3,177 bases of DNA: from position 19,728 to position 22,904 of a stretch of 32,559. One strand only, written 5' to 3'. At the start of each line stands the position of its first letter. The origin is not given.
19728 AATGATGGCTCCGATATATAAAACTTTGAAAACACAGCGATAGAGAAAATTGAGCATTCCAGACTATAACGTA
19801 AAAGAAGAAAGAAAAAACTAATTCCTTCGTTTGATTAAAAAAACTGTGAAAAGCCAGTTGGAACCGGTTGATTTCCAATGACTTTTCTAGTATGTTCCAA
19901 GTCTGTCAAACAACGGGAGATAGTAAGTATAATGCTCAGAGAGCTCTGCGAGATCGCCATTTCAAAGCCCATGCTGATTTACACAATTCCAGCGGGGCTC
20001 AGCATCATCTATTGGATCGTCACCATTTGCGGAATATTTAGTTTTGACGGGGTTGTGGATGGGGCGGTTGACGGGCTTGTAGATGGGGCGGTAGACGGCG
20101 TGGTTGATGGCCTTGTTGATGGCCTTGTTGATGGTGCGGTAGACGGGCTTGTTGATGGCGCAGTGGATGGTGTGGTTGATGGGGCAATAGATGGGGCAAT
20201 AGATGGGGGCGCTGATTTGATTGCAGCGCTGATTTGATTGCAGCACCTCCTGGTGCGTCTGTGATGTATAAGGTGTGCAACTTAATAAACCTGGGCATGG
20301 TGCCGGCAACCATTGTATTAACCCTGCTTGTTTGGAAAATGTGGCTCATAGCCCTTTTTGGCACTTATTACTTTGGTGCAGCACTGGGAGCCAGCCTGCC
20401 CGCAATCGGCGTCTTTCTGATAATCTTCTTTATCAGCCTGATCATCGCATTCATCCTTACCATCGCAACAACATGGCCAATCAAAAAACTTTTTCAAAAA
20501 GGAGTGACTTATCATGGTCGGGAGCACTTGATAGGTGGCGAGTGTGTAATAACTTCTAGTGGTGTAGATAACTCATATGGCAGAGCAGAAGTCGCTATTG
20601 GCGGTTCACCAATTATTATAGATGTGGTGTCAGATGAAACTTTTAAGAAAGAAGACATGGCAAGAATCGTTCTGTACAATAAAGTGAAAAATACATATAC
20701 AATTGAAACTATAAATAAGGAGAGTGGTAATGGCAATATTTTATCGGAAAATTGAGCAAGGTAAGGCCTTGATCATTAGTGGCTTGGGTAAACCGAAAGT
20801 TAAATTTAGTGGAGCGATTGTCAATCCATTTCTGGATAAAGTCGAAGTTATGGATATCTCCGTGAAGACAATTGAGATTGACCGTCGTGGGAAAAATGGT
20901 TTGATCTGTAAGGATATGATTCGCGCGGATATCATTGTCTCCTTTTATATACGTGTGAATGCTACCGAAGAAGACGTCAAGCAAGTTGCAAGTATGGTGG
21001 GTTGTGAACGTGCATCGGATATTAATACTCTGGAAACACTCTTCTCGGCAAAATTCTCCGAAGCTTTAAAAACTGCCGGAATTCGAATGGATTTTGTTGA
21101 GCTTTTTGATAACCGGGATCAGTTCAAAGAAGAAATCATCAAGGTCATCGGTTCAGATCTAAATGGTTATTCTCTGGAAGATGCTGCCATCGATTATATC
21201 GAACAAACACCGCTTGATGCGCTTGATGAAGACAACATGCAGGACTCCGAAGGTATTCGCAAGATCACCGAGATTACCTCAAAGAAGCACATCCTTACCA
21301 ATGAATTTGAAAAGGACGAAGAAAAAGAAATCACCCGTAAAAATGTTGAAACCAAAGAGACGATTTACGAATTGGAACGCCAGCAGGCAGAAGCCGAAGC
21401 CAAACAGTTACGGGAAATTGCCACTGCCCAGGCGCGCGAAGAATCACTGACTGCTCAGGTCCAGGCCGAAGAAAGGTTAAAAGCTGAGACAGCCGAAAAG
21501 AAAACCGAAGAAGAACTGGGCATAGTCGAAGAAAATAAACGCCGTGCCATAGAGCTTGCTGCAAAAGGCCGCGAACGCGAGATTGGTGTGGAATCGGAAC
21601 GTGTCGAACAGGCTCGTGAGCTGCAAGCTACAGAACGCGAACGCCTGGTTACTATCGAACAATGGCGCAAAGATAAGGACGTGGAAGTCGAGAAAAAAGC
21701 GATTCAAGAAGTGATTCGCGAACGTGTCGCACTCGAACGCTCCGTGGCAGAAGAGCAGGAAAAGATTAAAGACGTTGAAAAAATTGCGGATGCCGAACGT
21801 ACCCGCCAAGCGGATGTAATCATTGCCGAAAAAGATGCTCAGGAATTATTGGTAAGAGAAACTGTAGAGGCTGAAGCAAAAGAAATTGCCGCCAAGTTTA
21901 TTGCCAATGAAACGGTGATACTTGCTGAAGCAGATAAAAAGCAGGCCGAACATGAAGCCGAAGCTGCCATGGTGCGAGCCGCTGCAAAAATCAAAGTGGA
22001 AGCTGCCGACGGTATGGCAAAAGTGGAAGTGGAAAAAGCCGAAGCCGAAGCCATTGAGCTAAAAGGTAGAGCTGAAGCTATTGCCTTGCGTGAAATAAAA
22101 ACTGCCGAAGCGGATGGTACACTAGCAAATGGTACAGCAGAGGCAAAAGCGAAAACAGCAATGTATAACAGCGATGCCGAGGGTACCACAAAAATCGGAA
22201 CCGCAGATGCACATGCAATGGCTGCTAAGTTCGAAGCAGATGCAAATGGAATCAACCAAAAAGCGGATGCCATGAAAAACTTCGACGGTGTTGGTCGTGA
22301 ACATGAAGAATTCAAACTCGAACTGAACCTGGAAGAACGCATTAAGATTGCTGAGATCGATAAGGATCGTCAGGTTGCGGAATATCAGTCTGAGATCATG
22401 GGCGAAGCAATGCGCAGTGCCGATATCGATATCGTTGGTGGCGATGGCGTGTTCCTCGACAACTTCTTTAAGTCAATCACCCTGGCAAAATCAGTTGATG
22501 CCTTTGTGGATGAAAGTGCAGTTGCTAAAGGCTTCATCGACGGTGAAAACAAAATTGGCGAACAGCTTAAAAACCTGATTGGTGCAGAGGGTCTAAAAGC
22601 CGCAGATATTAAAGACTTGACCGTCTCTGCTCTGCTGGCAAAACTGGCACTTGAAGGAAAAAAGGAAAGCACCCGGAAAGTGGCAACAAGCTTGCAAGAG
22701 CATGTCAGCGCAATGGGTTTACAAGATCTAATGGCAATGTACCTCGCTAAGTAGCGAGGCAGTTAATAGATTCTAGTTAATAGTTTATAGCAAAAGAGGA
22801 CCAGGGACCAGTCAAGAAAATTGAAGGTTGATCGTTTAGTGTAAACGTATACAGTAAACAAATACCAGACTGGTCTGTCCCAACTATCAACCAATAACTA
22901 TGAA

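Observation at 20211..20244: Perfect 17-bp tandem duplication splits a repeat-module ORF from the NfeD ORF; one copy fewer gives an in-frame fusion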

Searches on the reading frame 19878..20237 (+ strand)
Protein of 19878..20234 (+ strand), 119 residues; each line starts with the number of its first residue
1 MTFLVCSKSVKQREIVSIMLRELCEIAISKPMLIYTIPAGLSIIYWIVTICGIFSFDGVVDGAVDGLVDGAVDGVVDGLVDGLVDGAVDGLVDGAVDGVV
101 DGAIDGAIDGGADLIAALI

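Call 5: search_protein_families(library=pfam, max_evalue=1, proteins=[window:19878-20234:+])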
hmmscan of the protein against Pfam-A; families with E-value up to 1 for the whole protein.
seq(119 aa): 4 families
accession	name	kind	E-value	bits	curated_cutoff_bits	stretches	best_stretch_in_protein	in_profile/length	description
PF09811.14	Yae1_N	-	0.00044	20.3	27.5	2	65-99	4-38/39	Essential protein Yae1, N terminal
PF22807.2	TrAA12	-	0.0074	15.1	30.9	1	61-114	384-437/463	TrAA12-like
PF24252.1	CdrL_M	-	0.43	11.4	27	0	57-87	3-33/77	CdrL-like, middle region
PF22694.1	CtpB_N-like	-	0.87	10.5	27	0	66-81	60-75/85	Activating protease CtpB N-terminal domain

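Call 19: find_encoding_contigs(protein=P0038, flank=10000, max_places=10)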
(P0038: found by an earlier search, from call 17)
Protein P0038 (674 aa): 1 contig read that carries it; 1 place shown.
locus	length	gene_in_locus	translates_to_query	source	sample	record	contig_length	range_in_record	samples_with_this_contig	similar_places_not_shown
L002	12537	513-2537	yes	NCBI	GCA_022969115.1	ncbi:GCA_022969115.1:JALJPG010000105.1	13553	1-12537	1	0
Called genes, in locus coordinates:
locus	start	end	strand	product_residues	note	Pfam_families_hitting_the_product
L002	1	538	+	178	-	?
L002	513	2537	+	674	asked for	PF01145:Band_7 (weak)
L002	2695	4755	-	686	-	PF13385:Laminin_G_3 (weak)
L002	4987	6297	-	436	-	PF01261:AP_endonuc_2 (faint), PF27526:XylA2_C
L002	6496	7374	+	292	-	-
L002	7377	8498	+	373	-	PF00557:Peptidase_M24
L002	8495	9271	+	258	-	PF08543:Phos_pyr_kin, PF00294:PfkB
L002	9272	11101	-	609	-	PF13522:GATase_6, PF13537:GATase_7, PF01380:SIS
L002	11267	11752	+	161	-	PF18936:DUF5684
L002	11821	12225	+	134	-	PF18936:DUF5684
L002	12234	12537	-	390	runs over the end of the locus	PF01527:HTH_Tnp_1, PF13276:HTH_21, PF00665:rve, PF13610:DDE_Tnp_IS240 (weak), PF13683:rve_3, PF13333:rve_2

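Call 22: find_encoding_contigs(protein=P0039, flank=10000, max_places=10)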
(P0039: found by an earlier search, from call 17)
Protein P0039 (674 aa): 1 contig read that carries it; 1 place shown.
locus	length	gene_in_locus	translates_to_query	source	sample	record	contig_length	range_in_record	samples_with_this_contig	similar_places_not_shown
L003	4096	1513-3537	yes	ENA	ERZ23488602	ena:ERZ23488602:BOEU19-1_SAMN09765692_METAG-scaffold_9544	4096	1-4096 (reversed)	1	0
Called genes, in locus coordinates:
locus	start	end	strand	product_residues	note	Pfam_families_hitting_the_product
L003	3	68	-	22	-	?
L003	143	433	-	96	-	PF00293:NUDIX (weak)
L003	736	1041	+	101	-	-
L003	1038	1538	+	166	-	-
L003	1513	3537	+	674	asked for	PF01145:Band_7 (weak)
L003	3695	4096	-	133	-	?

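Call 48: find_encoding_contigs(protein=window:19932-20237:+, flank=3000, max_places=10)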
Protein window:19932-20237:+ (101 aa): 1 contig read that carries it; 1 place shown.
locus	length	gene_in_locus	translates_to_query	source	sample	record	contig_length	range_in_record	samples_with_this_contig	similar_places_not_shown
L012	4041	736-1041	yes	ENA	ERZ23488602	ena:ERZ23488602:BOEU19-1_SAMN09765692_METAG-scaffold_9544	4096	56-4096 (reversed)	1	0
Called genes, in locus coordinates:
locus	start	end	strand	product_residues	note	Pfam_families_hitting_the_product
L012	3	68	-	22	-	?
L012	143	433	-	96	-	PF00293:NUDIX (weak)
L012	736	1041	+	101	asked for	-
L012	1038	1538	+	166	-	-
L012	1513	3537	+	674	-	PF01145:Band_7 (weak)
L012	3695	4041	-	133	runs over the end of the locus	?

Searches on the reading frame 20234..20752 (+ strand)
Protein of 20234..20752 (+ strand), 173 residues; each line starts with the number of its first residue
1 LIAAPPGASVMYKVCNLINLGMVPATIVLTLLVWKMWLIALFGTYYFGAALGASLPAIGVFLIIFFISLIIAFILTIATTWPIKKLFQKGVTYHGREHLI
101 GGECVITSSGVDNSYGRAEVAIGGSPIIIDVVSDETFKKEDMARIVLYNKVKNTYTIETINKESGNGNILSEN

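Call 5: search_protein_families(library=pfam, max_evalue=1, proteins=[window:20234-20752:+])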
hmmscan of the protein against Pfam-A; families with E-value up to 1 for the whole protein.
seq(173 aa): 2 families
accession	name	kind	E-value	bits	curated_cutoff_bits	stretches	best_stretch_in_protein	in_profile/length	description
PF01445.23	SH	-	0.29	11.4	27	1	55-85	6-36/57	Viral small hydrophobic protein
PF20563.3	DUF6773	-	0.71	10.1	27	0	38-89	98-150/163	Family of unknown function (DUF6773)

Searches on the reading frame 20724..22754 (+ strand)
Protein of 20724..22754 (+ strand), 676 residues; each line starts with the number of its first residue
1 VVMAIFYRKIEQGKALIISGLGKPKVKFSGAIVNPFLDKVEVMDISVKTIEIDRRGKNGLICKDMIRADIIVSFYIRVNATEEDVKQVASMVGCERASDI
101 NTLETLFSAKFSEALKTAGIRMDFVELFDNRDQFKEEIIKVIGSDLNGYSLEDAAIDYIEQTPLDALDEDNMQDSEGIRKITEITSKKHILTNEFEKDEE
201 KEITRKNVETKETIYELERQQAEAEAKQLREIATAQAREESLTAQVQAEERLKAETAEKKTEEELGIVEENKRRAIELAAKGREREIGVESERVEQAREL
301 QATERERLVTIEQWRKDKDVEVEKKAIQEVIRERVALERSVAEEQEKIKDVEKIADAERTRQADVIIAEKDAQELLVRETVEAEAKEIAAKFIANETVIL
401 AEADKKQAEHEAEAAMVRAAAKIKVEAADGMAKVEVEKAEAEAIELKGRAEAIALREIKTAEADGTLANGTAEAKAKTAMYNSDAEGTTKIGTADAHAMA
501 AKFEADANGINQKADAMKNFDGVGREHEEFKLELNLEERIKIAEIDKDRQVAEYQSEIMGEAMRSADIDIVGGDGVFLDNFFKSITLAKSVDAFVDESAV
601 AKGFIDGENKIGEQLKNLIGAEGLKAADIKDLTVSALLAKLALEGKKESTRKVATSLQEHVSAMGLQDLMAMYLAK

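Call 5: search_protein_families(library=pfam, max_evalue=1, proteins=[window:20724-22754:+])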
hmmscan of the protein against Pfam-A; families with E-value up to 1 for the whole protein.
window:20724-22754:+ (676 aa): 2 families
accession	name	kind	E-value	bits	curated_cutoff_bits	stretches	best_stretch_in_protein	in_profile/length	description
PF01145.31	Band_7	-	2.7e-07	31.2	23.6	1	9-262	2-175/176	SPFH domain / Band 7 family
PF14885.12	GHL15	-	0.063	13.6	27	1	571-628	87-141/271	Hypothetical glycosyl hydrolase family 15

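Call 6: search_protein_families(library=ncbifam, max_evalue=1, proteins=[window:20724-22754:+])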
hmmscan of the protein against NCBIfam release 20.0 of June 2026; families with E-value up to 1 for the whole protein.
window:20724-22754:+ (676 aa): 1 family
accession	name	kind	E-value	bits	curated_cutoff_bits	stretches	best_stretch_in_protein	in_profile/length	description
NF008505.0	PRK11415.1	equivalog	0.058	13.6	91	1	124-152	19-47/74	hypothetical protein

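Call 17: list_cluster_members(proteins=[window:19878-20234:+, window:19932-20234:+, window:19971-20234:+, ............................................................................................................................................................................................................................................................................, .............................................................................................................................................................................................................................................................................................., P0001, window:20264-20752:+, window:20724-22754:+, window:20730-22754:+])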
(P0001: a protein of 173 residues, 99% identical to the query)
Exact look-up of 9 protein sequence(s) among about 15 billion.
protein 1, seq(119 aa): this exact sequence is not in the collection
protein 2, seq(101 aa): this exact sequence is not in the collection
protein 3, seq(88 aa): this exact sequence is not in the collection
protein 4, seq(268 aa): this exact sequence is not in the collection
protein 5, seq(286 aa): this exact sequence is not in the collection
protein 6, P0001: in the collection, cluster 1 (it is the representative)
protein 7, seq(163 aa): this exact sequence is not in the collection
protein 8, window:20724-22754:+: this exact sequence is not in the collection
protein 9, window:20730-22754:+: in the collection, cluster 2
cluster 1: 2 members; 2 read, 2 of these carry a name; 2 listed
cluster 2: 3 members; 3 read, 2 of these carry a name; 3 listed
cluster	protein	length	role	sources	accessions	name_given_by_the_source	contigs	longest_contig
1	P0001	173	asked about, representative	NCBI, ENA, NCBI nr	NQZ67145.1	MAG: hypothetical protein HRT89_03655 [Lentisphaeria bacterium] | hypothetical protein [Lentisphaeria bacterium]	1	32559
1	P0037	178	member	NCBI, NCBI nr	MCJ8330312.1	MAG: hypothetical protein MJH11_10050, partial [Lentisphaeria bacterium] | hypothetical protein [Lentisphaeria bacterium]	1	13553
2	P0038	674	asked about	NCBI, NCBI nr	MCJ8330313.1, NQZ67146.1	MAG: flotillin family protein [Lentisphaeria bacterium] | SPFH domain-containing protein [Lentisphaeria bacterium]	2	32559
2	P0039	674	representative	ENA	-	-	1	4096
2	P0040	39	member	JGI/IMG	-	hypothetical protein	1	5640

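Call 54: find_related_loci(query=window:20730-22754:+, collection=genome_contigs, flank=3000)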
Query window:20730-22754:+ (674 aa) in genome_contigs; peptide patterns used: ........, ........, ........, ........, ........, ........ (x = any residue, [..] = any of these).
204 stretches matched a pattern; 68 encode a relative of the query (tblastn E <= 1e-3); 68 distinct loci.
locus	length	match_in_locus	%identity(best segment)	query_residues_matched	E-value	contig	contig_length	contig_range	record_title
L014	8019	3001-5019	57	4-674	0e+0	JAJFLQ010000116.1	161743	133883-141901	MAG: Verrucomicrobia bacterium isolate OFTM300 OFTM300_115, whole genome shotgun sequence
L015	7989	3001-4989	60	3-674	0e+0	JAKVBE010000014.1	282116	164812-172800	MAG: Lentisphaeria bacterium isolate ALOHA_ZT_20 ZT-Lentisphaeria-1_14, whole genome shotgun sequence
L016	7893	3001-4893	55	4-646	0e+0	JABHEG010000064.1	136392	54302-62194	MAG: Lentisphaerae bacterium isolate SI037_bin151 k141_872467, whole genome shotgun sequence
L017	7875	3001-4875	46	4-666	1e-166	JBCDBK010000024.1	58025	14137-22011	MAG: Planctomycetota bacterium isolate P01_F01_bin.81 k141_3503054_length_58025_cov_30.7464, whole genome shotgun sequen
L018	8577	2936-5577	46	4-629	5e-163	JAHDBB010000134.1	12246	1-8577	MAG: Chitinophagales bacterium isolate MAG-100 RZ_14820, whole genome shotgun sequence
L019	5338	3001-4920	47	5-672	8e-163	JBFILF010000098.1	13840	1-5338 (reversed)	MAG: Pirellulaceae bacterium isolate Mix_sand12.2021.10.D.55 k141_1468583_length_13840_cov_9.9315, whole genome shotgun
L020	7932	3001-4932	44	4-664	2e-162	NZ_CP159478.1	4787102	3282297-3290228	Marivirga tractuosa strain ac6 chromosome, complete genome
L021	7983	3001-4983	46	1-673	2e-162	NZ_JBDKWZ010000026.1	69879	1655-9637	Rapidithrix thailandica strain JCM 23209 contig26, whole genome shotgun sequence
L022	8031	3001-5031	46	4-666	3e-161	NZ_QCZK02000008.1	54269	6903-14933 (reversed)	Botryobacter ruber strain SYSU D60016 SYSU_D60016_Contig8, whole genome shotgun sequence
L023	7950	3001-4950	43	4-670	7e-161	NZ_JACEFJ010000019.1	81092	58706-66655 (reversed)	Pararhodonellum marinum strain SW124 19, whole genome shotgun sequence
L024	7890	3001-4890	49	1-639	5e-161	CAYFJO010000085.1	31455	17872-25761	MAG TPA_asm: uncultured Pirellulaceae bacterium isolate ERP003628_co1_109 genome assembly, contig: NODE_452_length_31455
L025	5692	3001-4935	44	4-666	2e-161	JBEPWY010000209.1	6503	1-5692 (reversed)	MAG: Marivirga sp. isolate 01_S196.semibin_refined.176 NODE_8621_length_6503_cov_1.438519:0-6503, whole genome shotgun s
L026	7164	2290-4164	45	4-666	2e-160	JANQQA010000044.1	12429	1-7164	MAG: Bythopirellula sp. isolate IP29b_bin.185 k99_1267053, whole genome shotgun sequence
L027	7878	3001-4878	50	4-639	6e-160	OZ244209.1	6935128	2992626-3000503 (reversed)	MAG: Pirellulaceae bacterium isolate 335d7ba8-2d67-459b-ad1e-6de88e14e5f0 genome assembly, chromosome: 2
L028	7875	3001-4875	45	4-666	2e-159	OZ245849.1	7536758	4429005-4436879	MAG: Bythopirellula sp. isolate a23da1fa-4258-4937-963d-949696e3e025 genome assembly, chromosome: 1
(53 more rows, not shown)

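Call 55: find_related_loci(query=window:20730-22754:+, collection=metagenome_contigs, flank=3000)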
Query window:20730-22754:+ (674 aa) in metagenome_contigs; peptide patterns used: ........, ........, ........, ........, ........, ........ (x = any residue, [..] = any of these).
298 stretches matched a pattern; 23 encode a relative of the query (tblastn E <= 1e-3); 23 distinct loci.
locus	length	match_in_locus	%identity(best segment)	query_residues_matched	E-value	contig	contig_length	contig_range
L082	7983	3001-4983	58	5-674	0e+0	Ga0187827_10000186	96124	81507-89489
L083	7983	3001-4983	58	5-674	0e+0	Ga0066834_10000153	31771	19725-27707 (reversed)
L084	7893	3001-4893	55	4-646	0e+0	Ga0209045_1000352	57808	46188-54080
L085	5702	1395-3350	49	4-664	1e-176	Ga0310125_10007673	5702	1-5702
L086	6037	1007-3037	47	4-668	4e-169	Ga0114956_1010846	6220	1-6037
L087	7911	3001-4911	46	5-629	2e-165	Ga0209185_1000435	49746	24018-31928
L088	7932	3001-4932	44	4-664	1e-161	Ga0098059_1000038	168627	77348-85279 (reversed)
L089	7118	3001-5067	44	1-666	9e-161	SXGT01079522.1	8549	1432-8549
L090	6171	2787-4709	46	1-629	2e-161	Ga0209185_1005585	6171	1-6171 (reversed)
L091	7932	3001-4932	44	4-664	9e-160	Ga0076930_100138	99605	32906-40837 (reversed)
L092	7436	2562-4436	45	4-666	3e-159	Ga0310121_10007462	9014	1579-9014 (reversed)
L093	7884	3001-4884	46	4-639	9e-156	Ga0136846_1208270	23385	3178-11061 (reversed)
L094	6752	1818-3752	46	4-665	9e-156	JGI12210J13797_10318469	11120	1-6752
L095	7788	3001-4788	47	4-638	3e-154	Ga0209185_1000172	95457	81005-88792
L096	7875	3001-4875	43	4-646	7e-154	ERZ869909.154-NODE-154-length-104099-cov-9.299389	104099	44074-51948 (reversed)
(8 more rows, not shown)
